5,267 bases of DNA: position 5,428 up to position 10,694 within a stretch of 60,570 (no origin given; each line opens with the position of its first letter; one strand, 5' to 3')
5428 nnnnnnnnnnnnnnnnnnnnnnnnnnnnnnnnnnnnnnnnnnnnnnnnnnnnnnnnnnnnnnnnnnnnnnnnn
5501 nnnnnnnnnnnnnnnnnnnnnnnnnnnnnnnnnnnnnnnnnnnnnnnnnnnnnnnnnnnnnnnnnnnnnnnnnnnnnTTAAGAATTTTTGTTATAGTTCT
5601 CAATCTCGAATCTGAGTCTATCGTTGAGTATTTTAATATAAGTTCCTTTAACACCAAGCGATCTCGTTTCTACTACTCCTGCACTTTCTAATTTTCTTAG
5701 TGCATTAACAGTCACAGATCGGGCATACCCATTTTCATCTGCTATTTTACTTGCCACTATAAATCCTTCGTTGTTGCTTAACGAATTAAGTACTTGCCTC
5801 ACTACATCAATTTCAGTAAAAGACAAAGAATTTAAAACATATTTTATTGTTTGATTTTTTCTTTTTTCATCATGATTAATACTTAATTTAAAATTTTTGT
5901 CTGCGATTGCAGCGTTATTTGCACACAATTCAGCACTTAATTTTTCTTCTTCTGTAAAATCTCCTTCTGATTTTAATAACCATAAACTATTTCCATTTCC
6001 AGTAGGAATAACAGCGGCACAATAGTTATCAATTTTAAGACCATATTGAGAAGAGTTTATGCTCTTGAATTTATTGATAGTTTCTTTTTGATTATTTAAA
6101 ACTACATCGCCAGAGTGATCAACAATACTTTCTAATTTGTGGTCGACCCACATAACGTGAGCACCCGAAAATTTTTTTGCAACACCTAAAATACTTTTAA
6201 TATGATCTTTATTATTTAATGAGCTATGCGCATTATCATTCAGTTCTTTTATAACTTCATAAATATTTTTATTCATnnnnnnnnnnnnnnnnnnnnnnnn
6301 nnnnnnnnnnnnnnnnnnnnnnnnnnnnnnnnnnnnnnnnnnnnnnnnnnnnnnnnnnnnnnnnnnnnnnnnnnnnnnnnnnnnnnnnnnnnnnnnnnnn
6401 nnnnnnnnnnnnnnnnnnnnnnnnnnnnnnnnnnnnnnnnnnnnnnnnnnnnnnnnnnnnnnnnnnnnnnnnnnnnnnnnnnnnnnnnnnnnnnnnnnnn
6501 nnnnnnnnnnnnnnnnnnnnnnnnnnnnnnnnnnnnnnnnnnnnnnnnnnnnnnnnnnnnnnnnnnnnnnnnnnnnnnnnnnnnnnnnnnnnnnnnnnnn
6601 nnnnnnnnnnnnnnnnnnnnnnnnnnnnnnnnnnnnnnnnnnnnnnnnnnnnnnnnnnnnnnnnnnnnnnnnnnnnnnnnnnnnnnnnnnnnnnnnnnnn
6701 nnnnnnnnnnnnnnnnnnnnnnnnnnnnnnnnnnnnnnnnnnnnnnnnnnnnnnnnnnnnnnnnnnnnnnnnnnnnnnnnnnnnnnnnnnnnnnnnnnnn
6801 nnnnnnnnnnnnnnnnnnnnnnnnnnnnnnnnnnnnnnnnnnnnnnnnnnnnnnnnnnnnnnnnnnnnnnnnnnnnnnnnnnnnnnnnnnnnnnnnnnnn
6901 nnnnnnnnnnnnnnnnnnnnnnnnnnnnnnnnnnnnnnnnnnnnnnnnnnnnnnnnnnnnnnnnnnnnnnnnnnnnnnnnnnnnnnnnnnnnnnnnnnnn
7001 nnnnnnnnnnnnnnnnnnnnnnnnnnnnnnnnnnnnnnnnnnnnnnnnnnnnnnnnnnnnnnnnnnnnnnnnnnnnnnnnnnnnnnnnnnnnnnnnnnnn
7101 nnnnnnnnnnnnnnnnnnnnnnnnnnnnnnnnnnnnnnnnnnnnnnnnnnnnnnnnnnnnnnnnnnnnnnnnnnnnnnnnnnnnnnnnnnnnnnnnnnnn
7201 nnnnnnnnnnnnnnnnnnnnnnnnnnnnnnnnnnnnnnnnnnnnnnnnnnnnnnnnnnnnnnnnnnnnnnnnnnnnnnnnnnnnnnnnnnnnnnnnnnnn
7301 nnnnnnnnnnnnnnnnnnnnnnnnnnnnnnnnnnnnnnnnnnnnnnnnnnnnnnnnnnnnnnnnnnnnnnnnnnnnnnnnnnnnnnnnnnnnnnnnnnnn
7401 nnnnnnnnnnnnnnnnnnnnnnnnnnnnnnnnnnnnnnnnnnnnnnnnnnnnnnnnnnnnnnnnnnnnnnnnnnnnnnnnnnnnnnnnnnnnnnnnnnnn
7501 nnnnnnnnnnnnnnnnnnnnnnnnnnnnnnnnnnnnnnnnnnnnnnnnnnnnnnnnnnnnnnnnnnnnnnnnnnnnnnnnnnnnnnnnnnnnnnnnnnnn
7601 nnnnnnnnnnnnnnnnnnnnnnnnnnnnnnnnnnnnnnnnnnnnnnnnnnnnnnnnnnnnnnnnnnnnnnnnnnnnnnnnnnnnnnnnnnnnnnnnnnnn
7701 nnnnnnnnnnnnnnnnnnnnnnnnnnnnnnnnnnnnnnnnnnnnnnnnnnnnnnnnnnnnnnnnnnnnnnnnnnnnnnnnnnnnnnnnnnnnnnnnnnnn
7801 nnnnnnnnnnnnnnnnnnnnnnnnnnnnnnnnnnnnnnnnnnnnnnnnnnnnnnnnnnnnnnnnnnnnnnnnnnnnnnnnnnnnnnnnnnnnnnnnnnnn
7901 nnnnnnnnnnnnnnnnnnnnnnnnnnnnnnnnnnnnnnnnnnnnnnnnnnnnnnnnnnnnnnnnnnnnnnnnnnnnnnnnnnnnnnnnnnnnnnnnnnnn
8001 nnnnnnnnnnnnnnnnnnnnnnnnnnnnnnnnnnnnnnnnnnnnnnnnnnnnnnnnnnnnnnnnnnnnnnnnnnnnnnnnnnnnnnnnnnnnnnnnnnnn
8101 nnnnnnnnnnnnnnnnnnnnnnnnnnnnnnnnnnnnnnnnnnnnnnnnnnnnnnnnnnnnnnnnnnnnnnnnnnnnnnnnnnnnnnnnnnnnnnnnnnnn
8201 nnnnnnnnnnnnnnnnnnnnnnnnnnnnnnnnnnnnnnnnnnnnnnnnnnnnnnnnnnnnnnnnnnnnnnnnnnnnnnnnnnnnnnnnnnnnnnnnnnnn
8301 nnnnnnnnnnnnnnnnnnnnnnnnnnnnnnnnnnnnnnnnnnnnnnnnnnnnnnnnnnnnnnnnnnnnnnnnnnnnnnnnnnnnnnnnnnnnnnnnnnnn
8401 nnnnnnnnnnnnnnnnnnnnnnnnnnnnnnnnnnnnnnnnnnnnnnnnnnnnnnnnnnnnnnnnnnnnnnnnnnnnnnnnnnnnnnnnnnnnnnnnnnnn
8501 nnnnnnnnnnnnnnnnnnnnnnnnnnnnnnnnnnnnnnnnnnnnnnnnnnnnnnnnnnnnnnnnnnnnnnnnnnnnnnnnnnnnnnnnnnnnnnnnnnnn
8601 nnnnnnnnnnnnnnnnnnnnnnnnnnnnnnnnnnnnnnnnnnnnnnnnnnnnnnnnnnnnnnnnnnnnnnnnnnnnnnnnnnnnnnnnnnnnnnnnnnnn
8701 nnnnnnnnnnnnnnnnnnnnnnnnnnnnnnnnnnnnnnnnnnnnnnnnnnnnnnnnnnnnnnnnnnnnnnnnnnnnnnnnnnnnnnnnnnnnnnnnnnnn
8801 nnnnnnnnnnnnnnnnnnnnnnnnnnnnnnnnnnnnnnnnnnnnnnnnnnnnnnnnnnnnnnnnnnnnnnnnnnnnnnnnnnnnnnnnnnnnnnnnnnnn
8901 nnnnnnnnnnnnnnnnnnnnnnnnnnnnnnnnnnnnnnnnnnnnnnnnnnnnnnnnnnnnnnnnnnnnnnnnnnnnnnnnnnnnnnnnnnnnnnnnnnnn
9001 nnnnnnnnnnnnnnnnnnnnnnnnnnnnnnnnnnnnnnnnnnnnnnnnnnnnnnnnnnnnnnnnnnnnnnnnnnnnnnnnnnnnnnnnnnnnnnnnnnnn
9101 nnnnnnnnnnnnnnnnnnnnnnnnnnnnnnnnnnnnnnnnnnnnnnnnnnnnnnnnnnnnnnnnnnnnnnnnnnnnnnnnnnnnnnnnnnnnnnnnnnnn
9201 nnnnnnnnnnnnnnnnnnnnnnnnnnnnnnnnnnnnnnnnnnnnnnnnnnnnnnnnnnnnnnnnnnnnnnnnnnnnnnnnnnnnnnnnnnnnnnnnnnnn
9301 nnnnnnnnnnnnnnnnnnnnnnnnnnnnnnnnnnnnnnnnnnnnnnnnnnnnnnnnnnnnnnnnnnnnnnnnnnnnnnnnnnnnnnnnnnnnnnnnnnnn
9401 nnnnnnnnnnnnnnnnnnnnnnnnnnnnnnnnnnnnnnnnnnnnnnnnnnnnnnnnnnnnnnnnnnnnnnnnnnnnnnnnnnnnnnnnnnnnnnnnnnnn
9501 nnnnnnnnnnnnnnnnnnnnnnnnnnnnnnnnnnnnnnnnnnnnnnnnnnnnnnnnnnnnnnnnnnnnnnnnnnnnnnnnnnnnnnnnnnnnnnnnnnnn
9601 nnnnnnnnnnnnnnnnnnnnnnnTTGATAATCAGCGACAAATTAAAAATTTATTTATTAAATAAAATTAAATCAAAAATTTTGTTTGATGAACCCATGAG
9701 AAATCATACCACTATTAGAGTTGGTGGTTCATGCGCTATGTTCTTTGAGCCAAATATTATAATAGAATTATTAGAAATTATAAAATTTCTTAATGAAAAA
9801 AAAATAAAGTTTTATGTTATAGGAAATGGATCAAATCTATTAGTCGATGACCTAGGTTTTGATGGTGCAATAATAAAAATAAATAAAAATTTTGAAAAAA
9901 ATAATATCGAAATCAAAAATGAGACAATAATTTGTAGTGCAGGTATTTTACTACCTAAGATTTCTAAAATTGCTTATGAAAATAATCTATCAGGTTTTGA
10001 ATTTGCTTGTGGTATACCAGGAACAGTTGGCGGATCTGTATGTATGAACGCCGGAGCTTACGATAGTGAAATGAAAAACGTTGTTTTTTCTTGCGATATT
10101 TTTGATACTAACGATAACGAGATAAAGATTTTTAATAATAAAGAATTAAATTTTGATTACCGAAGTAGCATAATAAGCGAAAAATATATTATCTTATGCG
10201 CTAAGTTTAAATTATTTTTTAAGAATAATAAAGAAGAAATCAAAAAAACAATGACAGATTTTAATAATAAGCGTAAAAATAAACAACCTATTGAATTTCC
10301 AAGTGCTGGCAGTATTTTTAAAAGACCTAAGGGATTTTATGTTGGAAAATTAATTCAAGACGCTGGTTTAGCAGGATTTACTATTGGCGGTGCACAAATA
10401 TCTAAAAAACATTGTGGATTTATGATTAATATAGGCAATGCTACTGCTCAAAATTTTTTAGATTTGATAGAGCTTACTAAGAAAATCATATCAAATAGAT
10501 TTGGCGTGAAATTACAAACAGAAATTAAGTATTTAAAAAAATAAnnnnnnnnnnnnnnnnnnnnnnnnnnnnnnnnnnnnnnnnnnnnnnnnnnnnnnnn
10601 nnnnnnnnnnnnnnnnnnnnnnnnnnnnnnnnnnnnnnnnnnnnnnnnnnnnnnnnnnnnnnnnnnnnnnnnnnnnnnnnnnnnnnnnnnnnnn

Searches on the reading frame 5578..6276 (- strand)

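Call 33: search_protein_families(library=pfam, proteins=[window:5578-6276:-], max_evalue=0.001)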
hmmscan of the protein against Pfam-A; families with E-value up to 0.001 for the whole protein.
window:5578-6276:- (232 aa): 1 family
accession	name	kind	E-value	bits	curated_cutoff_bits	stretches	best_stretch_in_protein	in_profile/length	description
PF08222.17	HTH_CodY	-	2.3e-24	85.2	27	1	170-229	2-61/61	CodY helix-turn-helix domain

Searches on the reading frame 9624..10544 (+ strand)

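Call 31: search_protein_families(library=pfam, proteins=[window:9624-10544:+], max_evalue=0.01)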
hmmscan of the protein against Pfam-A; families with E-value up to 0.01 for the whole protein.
window:9624-10544:+ (306 aa): 2 families
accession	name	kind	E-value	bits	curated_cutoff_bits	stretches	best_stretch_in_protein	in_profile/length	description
PF02873.21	MurB_C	-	5.5e-33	113.5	27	1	205-303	1-98/99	UDP-N-acetylenolpyruvoylglucosamine reductase, C-terminal domain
PF01565.28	FAD_binding_4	-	5.5e-19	68.7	26.4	1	40-163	4-131/139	FAD binding domain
